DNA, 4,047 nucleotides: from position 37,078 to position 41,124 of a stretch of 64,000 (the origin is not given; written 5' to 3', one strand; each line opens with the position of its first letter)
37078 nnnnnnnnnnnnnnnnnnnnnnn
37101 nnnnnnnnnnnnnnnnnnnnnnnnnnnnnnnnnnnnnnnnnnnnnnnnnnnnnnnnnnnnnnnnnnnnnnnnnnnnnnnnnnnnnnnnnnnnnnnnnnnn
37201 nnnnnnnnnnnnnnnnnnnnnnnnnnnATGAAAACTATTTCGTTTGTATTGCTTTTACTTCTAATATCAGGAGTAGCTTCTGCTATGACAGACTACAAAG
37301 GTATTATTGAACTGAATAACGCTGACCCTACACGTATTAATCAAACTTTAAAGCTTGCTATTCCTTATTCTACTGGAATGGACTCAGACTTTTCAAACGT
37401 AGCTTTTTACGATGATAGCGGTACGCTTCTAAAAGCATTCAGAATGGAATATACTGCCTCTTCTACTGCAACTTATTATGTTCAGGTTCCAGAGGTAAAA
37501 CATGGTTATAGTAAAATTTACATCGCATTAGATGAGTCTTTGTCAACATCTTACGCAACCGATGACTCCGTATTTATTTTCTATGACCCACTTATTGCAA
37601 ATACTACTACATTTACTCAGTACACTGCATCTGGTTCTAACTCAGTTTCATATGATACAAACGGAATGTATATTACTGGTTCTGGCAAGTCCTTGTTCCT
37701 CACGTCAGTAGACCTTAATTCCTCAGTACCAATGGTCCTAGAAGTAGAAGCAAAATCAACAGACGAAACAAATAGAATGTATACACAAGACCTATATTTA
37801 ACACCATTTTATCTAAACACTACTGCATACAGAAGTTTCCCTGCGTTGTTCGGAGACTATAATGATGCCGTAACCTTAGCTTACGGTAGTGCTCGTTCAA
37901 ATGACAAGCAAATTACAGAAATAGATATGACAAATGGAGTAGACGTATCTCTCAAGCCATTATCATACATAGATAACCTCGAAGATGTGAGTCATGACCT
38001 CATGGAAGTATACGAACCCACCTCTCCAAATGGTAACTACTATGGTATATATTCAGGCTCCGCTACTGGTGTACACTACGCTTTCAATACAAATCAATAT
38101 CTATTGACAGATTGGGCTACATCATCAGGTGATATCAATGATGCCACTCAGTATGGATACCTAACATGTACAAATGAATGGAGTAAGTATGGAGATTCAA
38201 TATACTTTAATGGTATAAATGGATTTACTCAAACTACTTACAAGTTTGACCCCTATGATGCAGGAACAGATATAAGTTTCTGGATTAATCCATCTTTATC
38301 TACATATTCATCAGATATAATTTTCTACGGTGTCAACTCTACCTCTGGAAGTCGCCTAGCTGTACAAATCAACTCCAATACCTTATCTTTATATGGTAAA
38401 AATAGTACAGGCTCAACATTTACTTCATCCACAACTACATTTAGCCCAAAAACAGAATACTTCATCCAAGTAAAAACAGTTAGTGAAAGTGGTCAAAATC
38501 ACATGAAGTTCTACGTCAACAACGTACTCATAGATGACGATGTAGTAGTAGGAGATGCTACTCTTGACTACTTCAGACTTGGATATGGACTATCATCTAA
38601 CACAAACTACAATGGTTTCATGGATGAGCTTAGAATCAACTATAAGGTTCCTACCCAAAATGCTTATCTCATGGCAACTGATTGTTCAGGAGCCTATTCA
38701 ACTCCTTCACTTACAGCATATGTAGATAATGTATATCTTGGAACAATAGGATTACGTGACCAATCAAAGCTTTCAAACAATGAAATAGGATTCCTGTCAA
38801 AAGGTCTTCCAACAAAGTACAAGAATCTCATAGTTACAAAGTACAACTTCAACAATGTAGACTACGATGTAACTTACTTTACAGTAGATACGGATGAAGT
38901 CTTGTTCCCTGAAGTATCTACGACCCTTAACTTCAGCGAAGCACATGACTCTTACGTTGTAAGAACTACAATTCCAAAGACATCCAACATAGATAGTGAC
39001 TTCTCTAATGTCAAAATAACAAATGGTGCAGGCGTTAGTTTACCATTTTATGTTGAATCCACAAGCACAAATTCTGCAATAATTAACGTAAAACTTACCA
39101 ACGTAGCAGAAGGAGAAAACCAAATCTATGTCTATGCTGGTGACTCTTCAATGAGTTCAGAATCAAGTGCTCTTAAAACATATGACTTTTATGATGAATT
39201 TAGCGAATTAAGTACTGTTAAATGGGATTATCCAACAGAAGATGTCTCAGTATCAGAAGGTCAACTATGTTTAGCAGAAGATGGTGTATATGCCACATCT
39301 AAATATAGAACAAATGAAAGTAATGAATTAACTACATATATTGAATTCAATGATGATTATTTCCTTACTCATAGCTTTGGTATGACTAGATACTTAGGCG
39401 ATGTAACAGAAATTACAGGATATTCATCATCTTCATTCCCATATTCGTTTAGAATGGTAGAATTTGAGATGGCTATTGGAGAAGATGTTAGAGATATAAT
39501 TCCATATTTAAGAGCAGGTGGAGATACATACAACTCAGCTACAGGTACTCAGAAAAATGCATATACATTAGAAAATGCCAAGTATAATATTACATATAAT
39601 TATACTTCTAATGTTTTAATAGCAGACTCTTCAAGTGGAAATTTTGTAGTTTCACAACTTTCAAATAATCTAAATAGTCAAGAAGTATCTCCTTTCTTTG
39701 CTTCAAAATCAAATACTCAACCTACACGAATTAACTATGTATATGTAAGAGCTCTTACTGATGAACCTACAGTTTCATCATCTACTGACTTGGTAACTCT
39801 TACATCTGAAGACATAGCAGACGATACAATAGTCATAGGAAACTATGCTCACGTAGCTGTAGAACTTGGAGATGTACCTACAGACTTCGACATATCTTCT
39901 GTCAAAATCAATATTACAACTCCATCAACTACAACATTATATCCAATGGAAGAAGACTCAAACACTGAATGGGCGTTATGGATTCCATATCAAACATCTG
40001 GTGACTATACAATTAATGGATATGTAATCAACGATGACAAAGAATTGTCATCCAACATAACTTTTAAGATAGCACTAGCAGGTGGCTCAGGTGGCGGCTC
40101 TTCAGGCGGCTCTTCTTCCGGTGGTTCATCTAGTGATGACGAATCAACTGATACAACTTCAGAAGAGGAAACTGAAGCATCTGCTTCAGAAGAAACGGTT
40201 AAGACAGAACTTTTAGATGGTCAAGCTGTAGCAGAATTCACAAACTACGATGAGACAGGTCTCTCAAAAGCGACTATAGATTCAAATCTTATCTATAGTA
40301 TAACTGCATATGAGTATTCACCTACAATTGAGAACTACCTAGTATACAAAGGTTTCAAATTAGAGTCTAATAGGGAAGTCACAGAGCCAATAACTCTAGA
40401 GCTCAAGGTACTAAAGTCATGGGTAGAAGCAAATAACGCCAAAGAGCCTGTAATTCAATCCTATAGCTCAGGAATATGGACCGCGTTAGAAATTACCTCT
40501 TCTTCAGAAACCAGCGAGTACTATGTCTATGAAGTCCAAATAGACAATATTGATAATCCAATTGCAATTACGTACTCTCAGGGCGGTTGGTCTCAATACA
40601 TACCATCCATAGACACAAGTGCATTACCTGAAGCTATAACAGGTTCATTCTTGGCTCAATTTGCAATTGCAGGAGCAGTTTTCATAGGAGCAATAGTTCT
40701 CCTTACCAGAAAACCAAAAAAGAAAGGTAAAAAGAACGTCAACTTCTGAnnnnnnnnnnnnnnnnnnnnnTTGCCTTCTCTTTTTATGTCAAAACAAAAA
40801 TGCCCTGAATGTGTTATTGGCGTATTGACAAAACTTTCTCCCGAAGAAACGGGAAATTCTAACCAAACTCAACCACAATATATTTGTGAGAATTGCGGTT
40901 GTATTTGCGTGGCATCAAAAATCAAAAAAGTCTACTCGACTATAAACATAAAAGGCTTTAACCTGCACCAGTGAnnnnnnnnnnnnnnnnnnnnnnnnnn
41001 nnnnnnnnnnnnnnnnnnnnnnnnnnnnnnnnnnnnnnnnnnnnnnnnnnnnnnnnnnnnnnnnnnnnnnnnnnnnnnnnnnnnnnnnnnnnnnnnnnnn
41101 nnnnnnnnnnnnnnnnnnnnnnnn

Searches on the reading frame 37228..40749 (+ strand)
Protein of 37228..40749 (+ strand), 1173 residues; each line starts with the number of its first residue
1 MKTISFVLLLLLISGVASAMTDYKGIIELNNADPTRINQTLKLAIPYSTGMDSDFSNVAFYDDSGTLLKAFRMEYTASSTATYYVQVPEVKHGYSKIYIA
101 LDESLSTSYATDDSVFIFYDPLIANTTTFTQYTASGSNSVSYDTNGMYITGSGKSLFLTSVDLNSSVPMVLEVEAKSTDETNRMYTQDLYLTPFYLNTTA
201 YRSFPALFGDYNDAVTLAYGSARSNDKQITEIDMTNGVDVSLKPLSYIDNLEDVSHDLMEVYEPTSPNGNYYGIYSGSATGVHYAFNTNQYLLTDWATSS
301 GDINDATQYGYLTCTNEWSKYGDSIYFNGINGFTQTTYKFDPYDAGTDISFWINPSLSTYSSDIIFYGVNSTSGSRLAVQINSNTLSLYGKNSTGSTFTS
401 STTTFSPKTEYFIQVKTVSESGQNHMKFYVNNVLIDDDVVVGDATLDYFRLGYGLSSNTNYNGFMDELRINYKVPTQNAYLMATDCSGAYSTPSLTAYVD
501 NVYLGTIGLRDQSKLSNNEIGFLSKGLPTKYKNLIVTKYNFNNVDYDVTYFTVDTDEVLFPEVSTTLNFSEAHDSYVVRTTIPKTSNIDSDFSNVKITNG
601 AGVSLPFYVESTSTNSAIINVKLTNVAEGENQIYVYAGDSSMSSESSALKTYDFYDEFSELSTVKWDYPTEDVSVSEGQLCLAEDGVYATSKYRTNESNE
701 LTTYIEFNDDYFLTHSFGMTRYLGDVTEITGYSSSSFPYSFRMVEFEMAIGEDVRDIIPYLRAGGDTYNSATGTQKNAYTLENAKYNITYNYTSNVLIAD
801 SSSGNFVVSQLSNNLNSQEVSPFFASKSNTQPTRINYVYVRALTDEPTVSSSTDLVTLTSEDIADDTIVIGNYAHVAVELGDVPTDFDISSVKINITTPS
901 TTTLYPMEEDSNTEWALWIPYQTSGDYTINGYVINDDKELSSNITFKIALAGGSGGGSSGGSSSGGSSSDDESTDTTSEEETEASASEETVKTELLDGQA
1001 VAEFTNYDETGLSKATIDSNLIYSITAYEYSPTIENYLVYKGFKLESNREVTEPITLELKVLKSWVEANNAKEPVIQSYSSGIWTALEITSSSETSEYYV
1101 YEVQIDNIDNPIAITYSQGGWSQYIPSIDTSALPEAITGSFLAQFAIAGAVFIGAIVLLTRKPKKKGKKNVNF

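Call 11: search_protein_families(library=pfam, proteins=[window:37228-40749:+], max_evalue=0.1)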
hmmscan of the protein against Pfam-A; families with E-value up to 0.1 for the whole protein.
window:37228-40749:+ (1173 aa): 2 families
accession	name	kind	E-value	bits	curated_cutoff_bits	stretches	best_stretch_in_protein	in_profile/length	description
PF10102.14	DUF2341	-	3.3e-17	63.1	23.4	2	591-667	1-82/84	Domain of unknown function (DUF2341)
PF22200.2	ExsA_N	-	0.012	16.4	27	1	664-710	11-56/136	ExsA N-terminal regulatory domain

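Call 12: search_protein_families(library=phrogs, proteins=[window:37228-40749:+], max_evalue=0.1)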
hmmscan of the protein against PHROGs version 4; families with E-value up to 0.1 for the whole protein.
window:37228-40749:+ (1173 aa): 0 families

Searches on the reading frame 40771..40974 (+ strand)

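Call 49: search_protein_families(library=pfam, proteins=[window:40771-40974:+], max_evalue=0.1)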
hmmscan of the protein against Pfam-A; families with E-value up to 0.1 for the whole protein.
window:40771-40974:+ (67 aa): 2 families
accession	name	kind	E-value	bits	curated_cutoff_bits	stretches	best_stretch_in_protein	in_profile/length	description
PF18687.6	DUF5637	-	0.0063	16.9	31.3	1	28-45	5-22/33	Family of unknown function (DUF5637)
PF24042.1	DUF7351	-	0.022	15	31.2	1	6-45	64-103/177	Domain of unknown function (DUF7351)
